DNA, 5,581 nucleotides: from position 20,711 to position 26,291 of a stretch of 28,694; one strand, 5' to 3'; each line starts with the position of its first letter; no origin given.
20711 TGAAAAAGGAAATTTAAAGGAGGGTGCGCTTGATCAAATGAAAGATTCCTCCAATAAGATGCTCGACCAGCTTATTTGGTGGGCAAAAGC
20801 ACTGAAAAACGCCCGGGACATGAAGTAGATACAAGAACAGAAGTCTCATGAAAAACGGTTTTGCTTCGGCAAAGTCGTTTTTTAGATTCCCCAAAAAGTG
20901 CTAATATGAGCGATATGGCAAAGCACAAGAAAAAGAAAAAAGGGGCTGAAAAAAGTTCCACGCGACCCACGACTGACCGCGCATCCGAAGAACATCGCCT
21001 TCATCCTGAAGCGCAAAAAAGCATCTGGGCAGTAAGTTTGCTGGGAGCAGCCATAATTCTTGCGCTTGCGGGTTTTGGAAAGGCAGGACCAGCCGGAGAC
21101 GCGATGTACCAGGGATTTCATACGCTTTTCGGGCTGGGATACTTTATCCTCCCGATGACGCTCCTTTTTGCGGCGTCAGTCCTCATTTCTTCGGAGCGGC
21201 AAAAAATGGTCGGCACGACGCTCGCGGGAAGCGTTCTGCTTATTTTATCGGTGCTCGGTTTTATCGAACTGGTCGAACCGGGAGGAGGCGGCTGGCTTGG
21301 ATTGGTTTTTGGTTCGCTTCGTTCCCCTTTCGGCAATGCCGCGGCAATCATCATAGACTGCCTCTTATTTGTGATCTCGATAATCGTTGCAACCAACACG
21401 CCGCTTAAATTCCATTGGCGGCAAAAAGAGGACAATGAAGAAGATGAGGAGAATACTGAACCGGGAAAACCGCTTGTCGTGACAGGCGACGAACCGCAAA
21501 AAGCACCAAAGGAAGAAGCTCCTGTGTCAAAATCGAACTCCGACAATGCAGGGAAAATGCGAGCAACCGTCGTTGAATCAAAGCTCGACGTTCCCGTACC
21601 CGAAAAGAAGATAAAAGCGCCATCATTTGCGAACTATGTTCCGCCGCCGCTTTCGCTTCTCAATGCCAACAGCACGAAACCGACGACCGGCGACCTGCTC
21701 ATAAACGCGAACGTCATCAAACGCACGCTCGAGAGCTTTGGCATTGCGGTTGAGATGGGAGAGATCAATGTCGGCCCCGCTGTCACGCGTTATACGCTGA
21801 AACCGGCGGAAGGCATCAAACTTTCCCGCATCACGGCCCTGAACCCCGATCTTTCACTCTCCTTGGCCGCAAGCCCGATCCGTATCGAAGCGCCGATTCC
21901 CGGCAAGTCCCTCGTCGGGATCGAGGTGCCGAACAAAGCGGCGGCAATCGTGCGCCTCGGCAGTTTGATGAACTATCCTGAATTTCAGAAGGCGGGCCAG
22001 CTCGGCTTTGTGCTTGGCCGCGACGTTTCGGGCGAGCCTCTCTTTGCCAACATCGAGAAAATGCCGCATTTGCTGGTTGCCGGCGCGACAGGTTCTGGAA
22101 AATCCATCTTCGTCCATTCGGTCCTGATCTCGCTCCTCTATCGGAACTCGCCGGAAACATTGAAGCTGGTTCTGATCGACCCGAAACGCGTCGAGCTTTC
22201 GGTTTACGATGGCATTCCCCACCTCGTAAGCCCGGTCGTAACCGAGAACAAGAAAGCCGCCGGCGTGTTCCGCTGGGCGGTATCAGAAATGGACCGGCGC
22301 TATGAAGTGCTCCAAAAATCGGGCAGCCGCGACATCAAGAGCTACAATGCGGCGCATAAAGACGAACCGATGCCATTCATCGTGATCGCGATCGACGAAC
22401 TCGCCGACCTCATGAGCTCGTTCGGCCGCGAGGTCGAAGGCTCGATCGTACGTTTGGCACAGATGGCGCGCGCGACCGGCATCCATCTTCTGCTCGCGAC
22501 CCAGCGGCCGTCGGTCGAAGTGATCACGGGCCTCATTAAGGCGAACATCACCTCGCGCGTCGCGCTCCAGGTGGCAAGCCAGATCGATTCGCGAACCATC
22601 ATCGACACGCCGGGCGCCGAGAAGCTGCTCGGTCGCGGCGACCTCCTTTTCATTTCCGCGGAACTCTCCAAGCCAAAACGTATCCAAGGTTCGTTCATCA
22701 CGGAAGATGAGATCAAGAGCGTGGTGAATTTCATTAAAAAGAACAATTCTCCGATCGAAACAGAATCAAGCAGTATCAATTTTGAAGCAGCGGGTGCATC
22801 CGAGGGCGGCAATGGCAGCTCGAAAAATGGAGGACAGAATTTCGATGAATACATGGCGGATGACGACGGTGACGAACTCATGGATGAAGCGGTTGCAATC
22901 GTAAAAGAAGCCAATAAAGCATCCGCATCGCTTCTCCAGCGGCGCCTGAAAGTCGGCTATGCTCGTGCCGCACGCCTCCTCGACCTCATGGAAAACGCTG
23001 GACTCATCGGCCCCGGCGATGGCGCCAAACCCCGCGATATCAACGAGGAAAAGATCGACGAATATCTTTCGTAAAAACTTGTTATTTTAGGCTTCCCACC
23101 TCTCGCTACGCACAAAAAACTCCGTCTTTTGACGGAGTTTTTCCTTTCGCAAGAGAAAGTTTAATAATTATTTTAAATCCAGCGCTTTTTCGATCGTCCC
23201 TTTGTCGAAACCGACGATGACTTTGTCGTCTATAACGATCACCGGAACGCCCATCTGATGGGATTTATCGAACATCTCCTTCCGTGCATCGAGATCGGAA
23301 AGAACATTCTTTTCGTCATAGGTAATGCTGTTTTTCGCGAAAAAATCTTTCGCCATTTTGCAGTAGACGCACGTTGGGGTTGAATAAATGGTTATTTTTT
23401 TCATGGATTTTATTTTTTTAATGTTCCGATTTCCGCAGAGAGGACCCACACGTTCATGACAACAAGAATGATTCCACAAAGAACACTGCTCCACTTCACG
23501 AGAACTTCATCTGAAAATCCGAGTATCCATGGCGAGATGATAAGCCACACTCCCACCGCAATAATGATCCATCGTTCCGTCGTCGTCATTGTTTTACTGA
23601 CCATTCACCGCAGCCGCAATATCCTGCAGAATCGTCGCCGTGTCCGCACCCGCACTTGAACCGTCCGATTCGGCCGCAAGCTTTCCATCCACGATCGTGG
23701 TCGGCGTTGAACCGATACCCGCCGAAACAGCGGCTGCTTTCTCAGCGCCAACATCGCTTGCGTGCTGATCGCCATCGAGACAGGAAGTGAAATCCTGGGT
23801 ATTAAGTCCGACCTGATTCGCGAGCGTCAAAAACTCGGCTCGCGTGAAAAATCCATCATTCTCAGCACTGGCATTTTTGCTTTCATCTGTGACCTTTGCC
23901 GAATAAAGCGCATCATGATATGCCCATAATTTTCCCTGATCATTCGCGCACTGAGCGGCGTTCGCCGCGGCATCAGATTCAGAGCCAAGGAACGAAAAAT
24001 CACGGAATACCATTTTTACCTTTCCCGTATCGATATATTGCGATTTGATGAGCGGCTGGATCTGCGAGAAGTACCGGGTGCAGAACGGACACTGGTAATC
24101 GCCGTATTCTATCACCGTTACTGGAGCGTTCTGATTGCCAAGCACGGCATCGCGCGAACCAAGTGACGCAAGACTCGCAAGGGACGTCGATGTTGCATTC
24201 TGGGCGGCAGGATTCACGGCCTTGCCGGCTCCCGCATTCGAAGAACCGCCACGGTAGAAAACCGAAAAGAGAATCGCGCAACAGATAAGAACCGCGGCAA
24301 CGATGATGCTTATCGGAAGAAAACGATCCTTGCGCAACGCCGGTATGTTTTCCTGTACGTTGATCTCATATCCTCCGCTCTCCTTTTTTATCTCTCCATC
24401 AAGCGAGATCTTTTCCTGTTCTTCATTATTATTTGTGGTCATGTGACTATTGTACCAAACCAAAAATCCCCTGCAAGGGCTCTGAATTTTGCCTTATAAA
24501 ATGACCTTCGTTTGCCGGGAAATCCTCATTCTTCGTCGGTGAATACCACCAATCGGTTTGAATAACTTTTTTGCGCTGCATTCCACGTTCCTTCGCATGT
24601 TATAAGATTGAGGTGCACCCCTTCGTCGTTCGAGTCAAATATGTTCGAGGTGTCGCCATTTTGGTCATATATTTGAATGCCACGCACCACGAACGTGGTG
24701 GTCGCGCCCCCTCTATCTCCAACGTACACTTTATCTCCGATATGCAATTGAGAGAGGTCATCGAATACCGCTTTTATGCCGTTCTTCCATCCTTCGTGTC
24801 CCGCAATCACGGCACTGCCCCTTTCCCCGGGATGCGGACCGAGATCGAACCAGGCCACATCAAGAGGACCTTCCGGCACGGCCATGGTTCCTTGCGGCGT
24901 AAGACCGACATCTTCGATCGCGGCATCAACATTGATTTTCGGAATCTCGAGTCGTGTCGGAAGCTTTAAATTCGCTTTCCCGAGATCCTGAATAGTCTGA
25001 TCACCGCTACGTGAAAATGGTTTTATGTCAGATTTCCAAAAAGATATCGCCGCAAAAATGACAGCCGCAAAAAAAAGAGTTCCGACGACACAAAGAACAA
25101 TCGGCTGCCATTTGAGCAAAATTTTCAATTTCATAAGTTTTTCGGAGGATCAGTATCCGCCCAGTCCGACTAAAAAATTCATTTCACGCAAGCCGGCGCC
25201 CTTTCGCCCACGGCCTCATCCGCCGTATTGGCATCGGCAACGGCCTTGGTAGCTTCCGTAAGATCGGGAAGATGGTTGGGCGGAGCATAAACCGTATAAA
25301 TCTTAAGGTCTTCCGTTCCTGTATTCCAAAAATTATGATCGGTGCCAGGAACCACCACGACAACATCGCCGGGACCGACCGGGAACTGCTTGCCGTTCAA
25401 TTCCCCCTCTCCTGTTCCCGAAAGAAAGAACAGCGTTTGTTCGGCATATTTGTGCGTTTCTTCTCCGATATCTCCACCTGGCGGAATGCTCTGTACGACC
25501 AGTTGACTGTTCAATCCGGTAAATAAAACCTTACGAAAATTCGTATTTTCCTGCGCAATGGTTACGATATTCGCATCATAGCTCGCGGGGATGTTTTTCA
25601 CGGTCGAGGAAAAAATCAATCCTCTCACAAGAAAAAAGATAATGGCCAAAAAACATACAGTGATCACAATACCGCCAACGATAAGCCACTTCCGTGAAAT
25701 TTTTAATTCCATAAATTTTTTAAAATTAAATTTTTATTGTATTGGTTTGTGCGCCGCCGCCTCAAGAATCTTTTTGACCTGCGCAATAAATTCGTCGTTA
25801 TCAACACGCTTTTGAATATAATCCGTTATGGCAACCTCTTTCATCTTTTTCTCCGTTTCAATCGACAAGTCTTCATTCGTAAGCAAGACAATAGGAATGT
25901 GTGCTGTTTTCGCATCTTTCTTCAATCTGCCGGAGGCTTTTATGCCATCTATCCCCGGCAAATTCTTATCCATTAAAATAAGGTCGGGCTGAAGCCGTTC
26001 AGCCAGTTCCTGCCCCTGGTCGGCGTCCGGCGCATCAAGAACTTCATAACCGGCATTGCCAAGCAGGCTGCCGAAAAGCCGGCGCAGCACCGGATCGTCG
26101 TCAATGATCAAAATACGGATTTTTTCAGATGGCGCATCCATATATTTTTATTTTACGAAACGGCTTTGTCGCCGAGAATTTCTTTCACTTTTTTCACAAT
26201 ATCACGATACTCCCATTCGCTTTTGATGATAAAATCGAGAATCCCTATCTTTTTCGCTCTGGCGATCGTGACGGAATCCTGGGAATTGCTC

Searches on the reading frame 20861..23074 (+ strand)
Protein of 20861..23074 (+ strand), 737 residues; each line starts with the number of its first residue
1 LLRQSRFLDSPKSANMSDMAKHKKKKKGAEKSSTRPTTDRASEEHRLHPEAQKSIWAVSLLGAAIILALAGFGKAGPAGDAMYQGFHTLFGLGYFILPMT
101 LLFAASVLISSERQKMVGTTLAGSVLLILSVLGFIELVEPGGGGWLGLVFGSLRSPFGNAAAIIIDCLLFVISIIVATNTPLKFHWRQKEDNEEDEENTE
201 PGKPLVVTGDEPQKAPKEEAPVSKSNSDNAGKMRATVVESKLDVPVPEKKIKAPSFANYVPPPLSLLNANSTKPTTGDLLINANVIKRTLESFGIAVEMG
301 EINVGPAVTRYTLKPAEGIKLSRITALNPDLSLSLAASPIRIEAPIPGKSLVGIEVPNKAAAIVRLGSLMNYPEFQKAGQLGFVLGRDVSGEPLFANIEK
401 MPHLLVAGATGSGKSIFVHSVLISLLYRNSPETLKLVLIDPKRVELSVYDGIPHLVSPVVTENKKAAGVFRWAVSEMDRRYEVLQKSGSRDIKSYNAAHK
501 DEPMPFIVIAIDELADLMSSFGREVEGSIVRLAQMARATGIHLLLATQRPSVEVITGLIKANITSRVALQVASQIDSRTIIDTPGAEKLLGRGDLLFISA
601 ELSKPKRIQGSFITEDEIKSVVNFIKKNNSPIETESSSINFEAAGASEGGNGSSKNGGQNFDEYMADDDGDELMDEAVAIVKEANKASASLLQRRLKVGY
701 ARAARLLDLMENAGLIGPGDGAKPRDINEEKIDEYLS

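Call 20: search_protein_families(library=pfam, proteins=[window:20861-23074:+], max_evalue=0.0001)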
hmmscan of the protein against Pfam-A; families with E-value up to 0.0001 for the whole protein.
window:20861-23074:+ (737 aa): 4 families
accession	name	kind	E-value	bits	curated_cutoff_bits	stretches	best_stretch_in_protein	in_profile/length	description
PF01580.24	FtsK_SpoIIIE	-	2.7e-55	187.6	24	1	377-552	14-221/221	FtsK/SpoIIIE family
PF17854.6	FtsK_alpha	-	3.9e-27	94.8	22.9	1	262-358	2-101/101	FtsK alpha domain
PF09397.16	FtsK_gamma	-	4.2e-24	84.5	30.6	1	669-727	2-60/63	Ftsk gamma domain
PF20703.3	nSTAND1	-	6.9e-05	23.1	27.1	1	384-549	16-161/379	Novel STAND NTPase 1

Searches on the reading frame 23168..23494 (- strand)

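Call 20: search_protein_families(library=pfam, proteins=[window:23168-23494:-], max_evalue=0.0001)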
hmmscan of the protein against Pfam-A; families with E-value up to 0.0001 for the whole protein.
window:23168-23494:- (108 aa): 1 family
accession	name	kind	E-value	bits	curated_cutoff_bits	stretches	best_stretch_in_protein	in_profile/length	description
PF00462.30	Glutaredoxin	-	2.7e-17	63.1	22.9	1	34-93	1-60/60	Glutaredoxin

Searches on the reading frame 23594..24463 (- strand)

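Call 20: search_protein_families(library=pfam, proteins=[window:23594-24463:-], max_evalue=0.0001)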
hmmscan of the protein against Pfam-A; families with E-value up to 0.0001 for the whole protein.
window:23594-24463:- (289 aa): 2 families
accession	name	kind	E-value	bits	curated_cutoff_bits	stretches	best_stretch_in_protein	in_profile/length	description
PF13462.12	Thioredoxin_4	-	5.5e-31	108.4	23.2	1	105-266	5-153/165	Thioredoxin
PF01323.26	DSBA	-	1.2e-13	51.7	25.6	1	116-265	1-176/191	DSBA-like thioredoxin domain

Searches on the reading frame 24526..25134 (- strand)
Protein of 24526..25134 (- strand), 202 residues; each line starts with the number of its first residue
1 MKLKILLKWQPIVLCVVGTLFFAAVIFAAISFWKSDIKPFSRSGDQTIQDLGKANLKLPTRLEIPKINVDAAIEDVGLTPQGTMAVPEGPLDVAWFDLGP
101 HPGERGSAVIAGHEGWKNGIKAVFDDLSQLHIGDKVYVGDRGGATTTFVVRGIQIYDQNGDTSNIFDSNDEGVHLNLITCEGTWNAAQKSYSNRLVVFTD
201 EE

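Call 4: search_protein_families(library=pfam, proteins=[window:24526-25134:-], max_evalue=0.01)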
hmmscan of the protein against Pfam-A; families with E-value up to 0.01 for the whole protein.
window:24526-25134:- (202 aa): 1 family
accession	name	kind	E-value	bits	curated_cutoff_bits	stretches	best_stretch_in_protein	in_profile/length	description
PF04203.18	Sortase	-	1.6e-21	76.7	26.6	1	62-200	1-123/125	Sortase domain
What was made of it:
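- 24526..25134 (-): Sortase, last gene of the same-strand cluster. Pfam Sortase, 1.6e-21 (call 4).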

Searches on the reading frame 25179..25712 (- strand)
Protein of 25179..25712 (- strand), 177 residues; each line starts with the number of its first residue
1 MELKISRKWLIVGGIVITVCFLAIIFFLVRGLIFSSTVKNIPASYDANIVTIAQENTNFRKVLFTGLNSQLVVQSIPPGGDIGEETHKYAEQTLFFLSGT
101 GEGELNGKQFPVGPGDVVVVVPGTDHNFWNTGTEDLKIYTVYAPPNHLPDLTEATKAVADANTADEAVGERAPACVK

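Call 4: search_protein_families(library=pfam, proteins=[window:25179-25712:-], max_evalue=0.01)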
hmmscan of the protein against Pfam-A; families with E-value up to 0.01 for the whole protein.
window:25179-25712:- (177 aa): 4 families
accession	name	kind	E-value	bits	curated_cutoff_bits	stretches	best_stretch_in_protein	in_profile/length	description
PF07883.17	Cupin_2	-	1.1e-16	60.8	27.2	1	73-142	2-70/70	Cupin domain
PF02311.25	AraC_binding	-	7.8e-08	32.6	21.1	1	95-158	28-91/135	AraC-like ligand binding domain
PF05899.18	Cupin_3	-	0.0076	16.4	23.5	0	90-137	25-67/74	EutQ-like cupin domain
PF00190.28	Cupin_1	-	0.0084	16.1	22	0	65-145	30-116/151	Cupin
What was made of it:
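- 25179..25712 (-): Cupin_2 protein with a hydrophobic N-terminal segment; same strand, 21-nt gap. Present in this lineage only. Pfam (call 4).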

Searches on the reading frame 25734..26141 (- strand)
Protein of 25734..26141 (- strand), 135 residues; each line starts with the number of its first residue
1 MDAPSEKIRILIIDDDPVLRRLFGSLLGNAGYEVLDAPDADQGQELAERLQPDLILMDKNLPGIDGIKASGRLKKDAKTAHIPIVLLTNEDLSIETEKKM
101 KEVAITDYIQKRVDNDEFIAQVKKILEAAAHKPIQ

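Call 4: search_protein_families(library=pfam, proteins=[window:25734-26141:-], max_evalue=0.01)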
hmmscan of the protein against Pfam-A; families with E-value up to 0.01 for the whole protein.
window:25734-26141:- (135 aa): 1 family
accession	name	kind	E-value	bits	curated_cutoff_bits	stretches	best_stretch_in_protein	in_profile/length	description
PF00072.30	Response_reg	-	5.8e-23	81.6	30.2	1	10-122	1-110/111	Response regulator receiver domain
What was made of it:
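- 25734..26141 (-): Second downstream stand-alone receiver protein (135 aa). Pfam Response_reg, 5.8e-23 (call 4).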

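Call 30: search_protein_families(library=ncbifam, proteins=[window:25734-26141:-], max_evalue=0.001)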
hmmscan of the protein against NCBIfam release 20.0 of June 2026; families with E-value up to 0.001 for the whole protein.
window:25734-26141:- (135 aa): 91 families (the best 25 are shown)
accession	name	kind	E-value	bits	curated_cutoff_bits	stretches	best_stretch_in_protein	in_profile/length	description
TIGR02154.1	PhoB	equivalog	5.1e-20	71.7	296.2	1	8-129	3-123/226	phosphate regulon transcriptional regulator PhoB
NF007005.1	PRK09468.1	equivalog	2.3e-18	66.5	331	1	6-129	2-122/237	osmolarity response regulator transcription factor OmpR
NF007135.0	PRK09581.1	equivalog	8.8e-18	64.3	474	1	9-125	4-119/457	PleD family two-component system response regulator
NF040689.1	MtrAB_MtrA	equivalog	1.4e-16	60.5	300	1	10-129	1-116/219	MtrAB system response regulator MtrA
NF041733.1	resp_reg_CseB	equivalog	2.1e-15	56.7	350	1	9-132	2-121/228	two-component system response regulator CseB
NF007546.0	PRK10161.1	equivalog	2.6e-15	56.6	471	1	9-127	4-121/229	phosphate response regulator transcription factor PhoB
NF045717.1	DVU0259_DivK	exception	2.6e-15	56.6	160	1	9-126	4-116/117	DVU0259 family response regulator domain-containing protein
NF045505.1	RR_RssB_Pseudo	equivalog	2.7e-15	56.3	700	1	7-116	5-111/394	two-component system response regulator RssB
NF008318.0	PRK11107.1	equivalog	4.4e-15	54.8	890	1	4-121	664-780/920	two-component sensor histidine kinase BarA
NF040534.1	resp_reg_YycF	equivalog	1.2e-14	54.1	340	1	9-127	2-116/231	response regulator YycF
NF045901.1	HisKinLetSLeg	equivalog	2.8e-14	52.1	1650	1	7-134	671-797/906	two-component system sensor histidine kinase LetS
NF045944.1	ResRegRpaBCyano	equivalog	3.3e-14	52.8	330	1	11-129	1-115/229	response regulator transcription factor RpaB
NF007982.1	PRK10710.1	equivalog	5.2e-14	52.4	380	1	1-129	1-125/235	envelope stress response regulator BaeR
NF008469.0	PRK11361.1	equivalog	7e-14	51.4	714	1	8-129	5-123/461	acetoacetate metabolism transcriptional regulator AtoC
NF008034.0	PRK10766.1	equivalog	7.1e-14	51.8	275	1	9-126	4-117/231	two-component system response regulator TorR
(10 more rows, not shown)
